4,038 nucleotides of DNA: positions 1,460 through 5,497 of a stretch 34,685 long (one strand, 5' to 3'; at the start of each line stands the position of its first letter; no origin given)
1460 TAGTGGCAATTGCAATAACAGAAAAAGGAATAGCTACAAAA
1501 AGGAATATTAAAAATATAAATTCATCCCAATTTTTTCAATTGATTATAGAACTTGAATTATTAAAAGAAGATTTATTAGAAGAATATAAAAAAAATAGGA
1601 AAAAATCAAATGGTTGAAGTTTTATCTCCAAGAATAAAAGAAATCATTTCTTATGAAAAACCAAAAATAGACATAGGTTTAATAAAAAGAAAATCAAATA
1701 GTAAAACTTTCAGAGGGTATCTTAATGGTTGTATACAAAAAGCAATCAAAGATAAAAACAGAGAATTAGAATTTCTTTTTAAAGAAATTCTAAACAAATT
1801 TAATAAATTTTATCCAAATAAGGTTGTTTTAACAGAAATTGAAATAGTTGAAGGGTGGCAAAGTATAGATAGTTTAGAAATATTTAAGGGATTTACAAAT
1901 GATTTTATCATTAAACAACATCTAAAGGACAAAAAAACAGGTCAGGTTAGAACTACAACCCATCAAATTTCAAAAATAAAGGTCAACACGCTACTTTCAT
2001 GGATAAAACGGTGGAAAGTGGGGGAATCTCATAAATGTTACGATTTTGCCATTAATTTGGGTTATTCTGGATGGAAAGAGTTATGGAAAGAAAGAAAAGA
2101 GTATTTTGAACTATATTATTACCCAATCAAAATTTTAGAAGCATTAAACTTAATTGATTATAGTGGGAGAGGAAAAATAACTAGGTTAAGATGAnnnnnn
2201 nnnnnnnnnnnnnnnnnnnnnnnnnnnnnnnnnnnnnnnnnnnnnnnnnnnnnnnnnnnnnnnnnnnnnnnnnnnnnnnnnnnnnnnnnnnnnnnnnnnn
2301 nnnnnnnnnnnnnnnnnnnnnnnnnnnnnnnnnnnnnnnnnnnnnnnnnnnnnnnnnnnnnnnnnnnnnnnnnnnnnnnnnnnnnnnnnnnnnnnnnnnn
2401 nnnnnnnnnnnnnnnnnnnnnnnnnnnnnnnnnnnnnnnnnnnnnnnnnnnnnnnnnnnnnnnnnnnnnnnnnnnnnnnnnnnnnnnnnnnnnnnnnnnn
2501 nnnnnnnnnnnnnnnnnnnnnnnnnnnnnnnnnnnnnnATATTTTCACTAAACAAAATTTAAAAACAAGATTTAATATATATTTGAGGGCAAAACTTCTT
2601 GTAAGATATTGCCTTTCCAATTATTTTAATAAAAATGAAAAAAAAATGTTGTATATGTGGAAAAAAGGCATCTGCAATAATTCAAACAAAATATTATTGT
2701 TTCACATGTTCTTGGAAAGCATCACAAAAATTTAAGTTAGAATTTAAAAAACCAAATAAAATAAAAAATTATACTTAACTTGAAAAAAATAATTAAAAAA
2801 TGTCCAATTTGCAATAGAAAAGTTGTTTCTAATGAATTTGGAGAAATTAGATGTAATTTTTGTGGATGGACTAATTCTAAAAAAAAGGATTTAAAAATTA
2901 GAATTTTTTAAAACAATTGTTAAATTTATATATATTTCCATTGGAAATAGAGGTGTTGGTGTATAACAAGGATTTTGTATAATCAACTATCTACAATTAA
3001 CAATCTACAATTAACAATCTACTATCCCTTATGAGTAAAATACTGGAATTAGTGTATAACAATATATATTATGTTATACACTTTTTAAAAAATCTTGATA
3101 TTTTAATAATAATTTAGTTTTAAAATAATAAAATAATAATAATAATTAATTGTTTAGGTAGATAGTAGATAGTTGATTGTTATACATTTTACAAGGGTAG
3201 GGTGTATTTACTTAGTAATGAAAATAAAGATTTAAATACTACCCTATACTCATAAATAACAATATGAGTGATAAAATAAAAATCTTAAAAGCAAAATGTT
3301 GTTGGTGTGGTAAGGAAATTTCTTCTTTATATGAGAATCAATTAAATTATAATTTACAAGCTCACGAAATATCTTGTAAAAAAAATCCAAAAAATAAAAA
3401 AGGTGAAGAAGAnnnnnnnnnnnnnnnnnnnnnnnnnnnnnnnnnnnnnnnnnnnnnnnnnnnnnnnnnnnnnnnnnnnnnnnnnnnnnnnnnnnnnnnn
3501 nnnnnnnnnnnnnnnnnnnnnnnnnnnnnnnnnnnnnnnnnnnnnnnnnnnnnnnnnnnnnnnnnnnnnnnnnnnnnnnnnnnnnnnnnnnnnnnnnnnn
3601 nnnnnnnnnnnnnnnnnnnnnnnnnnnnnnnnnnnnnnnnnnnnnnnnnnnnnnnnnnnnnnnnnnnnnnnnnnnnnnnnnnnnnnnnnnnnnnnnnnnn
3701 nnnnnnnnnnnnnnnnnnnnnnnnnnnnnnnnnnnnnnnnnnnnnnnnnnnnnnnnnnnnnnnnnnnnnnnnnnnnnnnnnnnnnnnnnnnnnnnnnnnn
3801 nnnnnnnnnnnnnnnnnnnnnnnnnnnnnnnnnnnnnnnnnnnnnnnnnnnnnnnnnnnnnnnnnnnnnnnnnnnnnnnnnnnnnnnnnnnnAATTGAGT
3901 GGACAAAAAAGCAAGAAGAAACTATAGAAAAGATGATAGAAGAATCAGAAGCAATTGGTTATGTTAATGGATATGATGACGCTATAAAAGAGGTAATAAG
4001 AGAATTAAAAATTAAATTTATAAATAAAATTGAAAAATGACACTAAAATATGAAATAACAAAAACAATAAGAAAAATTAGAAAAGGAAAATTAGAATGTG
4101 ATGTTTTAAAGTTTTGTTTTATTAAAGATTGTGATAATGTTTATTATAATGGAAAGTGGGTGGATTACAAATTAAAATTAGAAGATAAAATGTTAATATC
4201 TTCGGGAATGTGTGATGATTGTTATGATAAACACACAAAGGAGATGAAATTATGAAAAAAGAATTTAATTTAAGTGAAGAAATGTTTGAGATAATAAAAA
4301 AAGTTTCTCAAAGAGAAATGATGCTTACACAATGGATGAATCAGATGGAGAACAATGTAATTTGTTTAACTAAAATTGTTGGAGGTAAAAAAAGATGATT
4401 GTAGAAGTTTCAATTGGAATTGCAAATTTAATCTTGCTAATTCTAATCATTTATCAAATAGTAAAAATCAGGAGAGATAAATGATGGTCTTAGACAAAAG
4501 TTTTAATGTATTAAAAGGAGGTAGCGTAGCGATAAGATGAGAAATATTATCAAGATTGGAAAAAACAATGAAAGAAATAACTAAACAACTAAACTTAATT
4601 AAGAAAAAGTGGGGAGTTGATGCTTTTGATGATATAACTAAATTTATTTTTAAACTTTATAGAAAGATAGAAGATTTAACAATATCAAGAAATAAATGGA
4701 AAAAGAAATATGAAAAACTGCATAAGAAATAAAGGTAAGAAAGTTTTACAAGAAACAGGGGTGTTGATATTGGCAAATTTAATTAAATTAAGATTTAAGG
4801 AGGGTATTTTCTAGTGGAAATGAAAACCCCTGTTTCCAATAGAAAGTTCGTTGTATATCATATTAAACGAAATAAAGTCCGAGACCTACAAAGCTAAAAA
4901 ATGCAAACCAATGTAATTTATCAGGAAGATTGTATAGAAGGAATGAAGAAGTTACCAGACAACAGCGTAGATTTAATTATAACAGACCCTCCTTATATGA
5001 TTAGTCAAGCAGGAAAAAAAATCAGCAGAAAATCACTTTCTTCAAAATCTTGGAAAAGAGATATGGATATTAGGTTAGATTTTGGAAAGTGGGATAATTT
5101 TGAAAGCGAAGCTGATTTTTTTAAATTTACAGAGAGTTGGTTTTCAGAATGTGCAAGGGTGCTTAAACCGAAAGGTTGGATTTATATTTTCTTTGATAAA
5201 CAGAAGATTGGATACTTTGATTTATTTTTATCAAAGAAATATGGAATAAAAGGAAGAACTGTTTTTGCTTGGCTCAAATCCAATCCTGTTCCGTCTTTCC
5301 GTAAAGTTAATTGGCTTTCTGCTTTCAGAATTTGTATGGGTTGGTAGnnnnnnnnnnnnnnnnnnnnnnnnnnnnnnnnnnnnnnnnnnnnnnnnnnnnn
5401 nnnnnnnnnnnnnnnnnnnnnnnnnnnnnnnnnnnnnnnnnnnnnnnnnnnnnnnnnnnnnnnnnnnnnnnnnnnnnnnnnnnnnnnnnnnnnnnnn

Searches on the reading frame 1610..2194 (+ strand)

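Call 11: search_protein_families(library=pfam, proteins=[window:1610-2194:+], max_evalue=0.01)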
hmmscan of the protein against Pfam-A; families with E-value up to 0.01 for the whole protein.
window:1610-2194:+ (194 aa): 1 family
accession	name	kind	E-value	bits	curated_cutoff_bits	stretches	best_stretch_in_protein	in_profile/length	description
PF10407.14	Cytokin_check_N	-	0.0043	17.4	22.6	1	46-91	7-48/71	Cdc14 phosphatase binding protein N-terminus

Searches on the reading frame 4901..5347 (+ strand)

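Call 11: search_protein_families(library=pfam, proteins=[window:4901-5347:+], max_evalue=0.01)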
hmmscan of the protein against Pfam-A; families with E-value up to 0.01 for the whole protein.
window:4901-5347:+ (148 aa): 3 families
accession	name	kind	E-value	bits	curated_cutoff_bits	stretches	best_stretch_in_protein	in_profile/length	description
PF01555.25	N6_N4_Mtase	-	9.5e-18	65.4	26.7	1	23-135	1-91/221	DNA methylase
PF08241.18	Methyltransf_11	-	0.0016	19.5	21.2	0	74-96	73-95/95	Methyltransferase domain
PF01170.24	UPF0020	-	0.0018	18.4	22.3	0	16-39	113-138/197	RMKL-like, methyltransferase domain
